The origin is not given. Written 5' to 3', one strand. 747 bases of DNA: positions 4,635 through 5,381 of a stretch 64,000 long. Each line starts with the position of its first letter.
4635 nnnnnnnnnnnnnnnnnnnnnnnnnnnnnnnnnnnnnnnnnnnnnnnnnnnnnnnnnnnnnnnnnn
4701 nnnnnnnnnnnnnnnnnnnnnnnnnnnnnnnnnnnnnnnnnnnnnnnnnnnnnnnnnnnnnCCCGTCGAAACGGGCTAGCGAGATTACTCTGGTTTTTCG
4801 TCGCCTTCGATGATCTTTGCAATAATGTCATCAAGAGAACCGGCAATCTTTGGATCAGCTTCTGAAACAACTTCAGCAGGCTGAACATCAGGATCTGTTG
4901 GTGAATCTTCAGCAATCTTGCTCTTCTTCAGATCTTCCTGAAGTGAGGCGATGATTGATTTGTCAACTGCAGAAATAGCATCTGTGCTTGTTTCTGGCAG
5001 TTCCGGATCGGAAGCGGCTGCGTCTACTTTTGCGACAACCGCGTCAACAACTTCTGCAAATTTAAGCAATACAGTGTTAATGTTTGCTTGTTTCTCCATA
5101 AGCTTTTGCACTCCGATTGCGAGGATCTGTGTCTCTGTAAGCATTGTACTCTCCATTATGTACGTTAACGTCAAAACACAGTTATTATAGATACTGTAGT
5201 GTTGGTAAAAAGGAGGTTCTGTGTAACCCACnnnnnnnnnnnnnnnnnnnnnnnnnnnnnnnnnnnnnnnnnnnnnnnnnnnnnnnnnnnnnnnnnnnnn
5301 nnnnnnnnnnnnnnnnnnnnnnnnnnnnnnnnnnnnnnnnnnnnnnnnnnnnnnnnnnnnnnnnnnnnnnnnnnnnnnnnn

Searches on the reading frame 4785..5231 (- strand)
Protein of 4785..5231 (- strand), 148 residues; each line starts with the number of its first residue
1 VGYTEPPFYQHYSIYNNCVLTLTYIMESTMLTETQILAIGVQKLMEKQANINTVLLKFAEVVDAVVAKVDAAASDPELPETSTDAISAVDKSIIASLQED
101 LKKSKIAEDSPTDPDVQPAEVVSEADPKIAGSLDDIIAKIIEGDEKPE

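Call 48: search_protein_families(library=pfam, alignment_id=A3, max_evalue=0.001)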
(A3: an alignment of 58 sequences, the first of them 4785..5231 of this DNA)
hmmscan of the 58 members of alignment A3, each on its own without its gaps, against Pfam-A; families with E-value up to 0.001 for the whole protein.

A. member 1, window:4785-5231:- (148 aa): 0 families

B. families by the number of members that match (of 58 scanned): 17 families
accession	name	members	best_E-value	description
PF13651.11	EcoRI_methylase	1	1.9e-127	Adenine-specific methyltransferase EcoRI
PF18907.5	DUF5662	1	1.2e-36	Family of unknown function (DUF5662)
PF03235.19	GmrSD_N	1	1.2e-19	GmrSD restriction endonuclease, N-terminal domain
PF01145.31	Band_7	1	1.5e-17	SPFH domain / Band 7 family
PF18909.5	dGTP_diPhyd_N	1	5.9e-16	dATP/dGTP diphosphohydrolase, N-terminal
PF00166.26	Cpn10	1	6e-14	Chaperonin 10 Kd subunit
PF01844.29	HNH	1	9.7e-14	HNH endonuclease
PF02026.21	RyR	1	2.3e-12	RyR domain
PF04055.27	Radical_SAM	1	1.9e-11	Radical SAM superfamily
PF14279.12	HNH_5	1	1.5e-09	HNH endonuclease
PF03690.18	MYG1_exonuc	1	6.4e-09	Uncharacterised protein family (UPF0160)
PF16473.11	Rv2179c-like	1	7.2e-09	3'-5' exoribonuclease Rv2179c-like domain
PF13353.11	Fer4_12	1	8.4e-06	4Fe-4S single cluster domain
PF00804.31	Syntaxin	1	0.00045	Syntaxin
PF02945.21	Endonuclease_7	1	0.00078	Recombination endonuclease VII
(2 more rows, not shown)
